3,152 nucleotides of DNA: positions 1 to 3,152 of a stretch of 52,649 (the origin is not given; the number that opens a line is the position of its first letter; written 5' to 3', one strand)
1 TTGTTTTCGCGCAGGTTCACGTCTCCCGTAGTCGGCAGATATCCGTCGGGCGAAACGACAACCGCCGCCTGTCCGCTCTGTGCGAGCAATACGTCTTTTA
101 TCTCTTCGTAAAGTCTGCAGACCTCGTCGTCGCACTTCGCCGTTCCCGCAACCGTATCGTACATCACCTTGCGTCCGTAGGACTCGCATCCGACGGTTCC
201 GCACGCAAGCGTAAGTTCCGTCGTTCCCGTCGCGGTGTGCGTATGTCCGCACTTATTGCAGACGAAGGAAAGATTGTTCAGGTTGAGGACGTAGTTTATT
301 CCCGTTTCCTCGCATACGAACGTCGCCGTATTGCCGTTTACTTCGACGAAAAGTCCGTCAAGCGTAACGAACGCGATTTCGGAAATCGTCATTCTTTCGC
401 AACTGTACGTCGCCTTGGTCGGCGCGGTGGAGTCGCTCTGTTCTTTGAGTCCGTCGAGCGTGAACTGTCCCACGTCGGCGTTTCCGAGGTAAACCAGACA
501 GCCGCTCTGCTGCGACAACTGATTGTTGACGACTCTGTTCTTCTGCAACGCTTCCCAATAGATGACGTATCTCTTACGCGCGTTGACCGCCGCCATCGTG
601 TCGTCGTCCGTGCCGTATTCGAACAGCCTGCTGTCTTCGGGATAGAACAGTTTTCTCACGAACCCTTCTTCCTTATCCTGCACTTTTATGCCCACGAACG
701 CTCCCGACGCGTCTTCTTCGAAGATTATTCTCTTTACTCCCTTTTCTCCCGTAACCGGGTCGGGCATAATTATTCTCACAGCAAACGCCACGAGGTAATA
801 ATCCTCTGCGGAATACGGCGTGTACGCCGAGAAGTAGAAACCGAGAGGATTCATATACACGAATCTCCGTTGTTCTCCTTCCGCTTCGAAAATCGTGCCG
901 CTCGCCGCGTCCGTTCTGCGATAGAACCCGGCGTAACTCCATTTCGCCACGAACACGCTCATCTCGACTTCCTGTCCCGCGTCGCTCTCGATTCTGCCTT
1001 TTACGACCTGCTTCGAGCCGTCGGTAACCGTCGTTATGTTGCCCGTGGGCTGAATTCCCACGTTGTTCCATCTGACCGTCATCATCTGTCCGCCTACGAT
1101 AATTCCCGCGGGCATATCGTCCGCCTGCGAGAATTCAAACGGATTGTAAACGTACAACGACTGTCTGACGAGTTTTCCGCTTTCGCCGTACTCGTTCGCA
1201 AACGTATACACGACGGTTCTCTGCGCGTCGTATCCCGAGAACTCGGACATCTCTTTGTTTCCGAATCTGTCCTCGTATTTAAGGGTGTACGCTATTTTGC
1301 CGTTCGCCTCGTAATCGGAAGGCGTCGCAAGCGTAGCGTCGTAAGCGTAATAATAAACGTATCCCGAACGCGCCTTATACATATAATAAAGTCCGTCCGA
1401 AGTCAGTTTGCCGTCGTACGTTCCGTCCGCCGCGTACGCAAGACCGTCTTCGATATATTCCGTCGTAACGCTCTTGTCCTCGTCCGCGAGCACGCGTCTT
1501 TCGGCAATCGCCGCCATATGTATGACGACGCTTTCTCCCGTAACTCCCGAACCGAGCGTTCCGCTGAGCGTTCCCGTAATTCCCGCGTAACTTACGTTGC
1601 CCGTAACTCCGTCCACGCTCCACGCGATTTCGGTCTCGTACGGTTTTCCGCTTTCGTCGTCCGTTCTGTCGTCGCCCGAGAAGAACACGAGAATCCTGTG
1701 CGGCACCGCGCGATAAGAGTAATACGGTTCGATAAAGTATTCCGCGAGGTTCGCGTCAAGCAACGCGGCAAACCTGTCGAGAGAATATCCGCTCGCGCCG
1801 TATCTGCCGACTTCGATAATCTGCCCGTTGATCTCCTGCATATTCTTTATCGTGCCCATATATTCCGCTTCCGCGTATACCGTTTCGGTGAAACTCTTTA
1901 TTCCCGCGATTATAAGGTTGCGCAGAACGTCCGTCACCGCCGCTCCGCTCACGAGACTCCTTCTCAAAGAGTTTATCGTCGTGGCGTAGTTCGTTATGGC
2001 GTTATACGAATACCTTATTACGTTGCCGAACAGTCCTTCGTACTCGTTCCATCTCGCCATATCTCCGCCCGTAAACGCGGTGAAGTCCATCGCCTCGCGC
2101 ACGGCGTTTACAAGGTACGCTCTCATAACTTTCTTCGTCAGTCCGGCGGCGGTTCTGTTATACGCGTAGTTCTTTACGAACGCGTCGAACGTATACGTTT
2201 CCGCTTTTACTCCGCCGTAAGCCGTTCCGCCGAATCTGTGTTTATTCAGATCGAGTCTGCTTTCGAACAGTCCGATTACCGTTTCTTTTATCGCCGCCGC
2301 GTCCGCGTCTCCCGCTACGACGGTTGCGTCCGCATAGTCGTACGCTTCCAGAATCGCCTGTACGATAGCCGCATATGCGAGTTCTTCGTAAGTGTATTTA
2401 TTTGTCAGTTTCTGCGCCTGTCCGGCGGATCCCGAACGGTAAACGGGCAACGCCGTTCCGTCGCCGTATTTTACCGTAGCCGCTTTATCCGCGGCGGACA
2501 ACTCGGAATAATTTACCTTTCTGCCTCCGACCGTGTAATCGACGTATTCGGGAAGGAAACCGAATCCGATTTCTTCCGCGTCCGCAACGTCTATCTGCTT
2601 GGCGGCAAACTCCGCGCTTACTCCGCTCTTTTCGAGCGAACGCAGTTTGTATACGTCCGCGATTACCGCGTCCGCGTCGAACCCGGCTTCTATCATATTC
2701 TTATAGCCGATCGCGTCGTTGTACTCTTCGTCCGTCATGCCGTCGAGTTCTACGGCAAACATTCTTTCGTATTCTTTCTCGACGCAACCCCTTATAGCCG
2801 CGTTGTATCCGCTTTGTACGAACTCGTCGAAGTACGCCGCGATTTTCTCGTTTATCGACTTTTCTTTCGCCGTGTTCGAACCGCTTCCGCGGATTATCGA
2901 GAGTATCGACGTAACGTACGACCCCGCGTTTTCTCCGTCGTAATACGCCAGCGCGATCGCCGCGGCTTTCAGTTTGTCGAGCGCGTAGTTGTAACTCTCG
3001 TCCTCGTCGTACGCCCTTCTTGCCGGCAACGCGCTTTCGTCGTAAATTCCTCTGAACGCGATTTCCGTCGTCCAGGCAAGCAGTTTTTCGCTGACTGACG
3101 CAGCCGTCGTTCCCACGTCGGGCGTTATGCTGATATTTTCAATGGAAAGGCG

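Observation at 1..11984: Unlisted lipoprotein gene of at least 3994 codons fills the left 12 kb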

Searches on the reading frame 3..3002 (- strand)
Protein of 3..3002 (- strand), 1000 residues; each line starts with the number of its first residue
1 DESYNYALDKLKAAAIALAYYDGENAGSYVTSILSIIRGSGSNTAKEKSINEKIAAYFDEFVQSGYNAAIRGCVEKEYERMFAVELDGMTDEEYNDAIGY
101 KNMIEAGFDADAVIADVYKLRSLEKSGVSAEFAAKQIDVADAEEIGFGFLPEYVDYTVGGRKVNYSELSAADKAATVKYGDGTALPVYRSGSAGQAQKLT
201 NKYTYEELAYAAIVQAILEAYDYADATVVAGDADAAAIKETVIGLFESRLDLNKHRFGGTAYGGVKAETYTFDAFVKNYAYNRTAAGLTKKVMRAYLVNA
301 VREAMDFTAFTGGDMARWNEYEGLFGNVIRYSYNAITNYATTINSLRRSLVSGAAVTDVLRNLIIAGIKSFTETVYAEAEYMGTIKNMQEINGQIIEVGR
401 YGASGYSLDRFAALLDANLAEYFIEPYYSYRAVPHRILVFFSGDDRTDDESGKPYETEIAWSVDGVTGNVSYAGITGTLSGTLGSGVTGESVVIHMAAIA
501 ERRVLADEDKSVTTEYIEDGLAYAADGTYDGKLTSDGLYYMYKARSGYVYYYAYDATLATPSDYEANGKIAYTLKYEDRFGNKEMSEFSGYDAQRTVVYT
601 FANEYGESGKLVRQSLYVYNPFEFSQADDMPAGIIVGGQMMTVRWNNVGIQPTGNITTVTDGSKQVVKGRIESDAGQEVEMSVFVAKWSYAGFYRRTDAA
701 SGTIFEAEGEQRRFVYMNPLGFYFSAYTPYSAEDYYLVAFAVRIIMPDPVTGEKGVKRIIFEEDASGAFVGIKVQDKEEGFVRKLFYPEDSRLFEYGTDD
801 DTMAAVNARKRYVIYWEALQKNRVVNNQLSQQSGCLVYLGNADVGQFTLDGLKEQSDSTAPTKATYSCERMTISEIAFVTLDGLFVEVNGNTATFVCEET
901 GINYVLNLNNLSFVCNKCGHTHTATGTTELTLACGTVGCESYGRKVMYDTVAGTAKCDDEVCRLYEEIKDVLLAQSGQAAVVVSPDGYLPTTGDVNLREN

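Call 12: find_related_loci(query=window:3-3002:-, collection=genome_contigs, flank=10000)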
Query window:3-3002:- (1000 aa) in genome_contigs; peptide patterns used: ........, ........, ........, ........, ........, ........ (x = any residue, [..] = any of these).
44 stretches matched a pattern; 1 encode a relative of the query (tblastn E <= 1e-3); 1 distinct loci.
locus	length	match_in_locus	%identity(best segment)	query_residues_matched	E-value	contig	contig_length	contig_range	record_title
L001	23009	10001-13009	78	1-1000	0e+0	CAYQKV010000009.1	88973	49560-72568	MAG TPA_asm: uncultured Christensenella sp. isolate binchicken_co370_50 genome assembly, contig: NODE_373_length_88973_c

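Call 18: find_homologous_proteins(query=window:3-3002:-)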
Query window:3-3002:-: 8000 candidates shared short words with the query, none scored E <= 0.001.

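Call 59: search_protein_families(library=pfam, proteins=[L001:11495-13894:+, L001:14508-18362:-, L001:19803-20621:-, L001:21045-21980:-], max_evalue=0.1)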
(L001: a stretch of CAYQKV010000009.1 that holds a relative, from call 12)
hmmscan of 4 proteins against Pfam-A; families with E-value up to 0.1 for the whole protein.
L001:11495-13894:+ (799 aa): 0 families

L001:14508-18362:- (1284 aa): 0 families

L001:19803-20621:- (272 aa): 0 families

L001:21045-21980:- (311 aa): 0 families
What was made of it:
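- No Pfam hit in the C-terminal 799 aa of the complete ortholog, even at E<=0.1 (call 59).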

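Call 83: search_protein_families(library=pfam, proteins=[L001:13944-23009:+], max_evalue=0.01)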
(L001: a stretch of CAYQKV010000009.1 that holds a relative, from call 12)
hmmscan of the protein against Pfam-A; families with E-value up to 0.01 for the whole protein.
L001:13944-23009:+ (3022 aa): 0 families
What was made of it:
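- Tried and rejected: Pfam on the ortholog's C-terminal 799 aa and on three partner proteins returned nothing (calls 59, 83).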
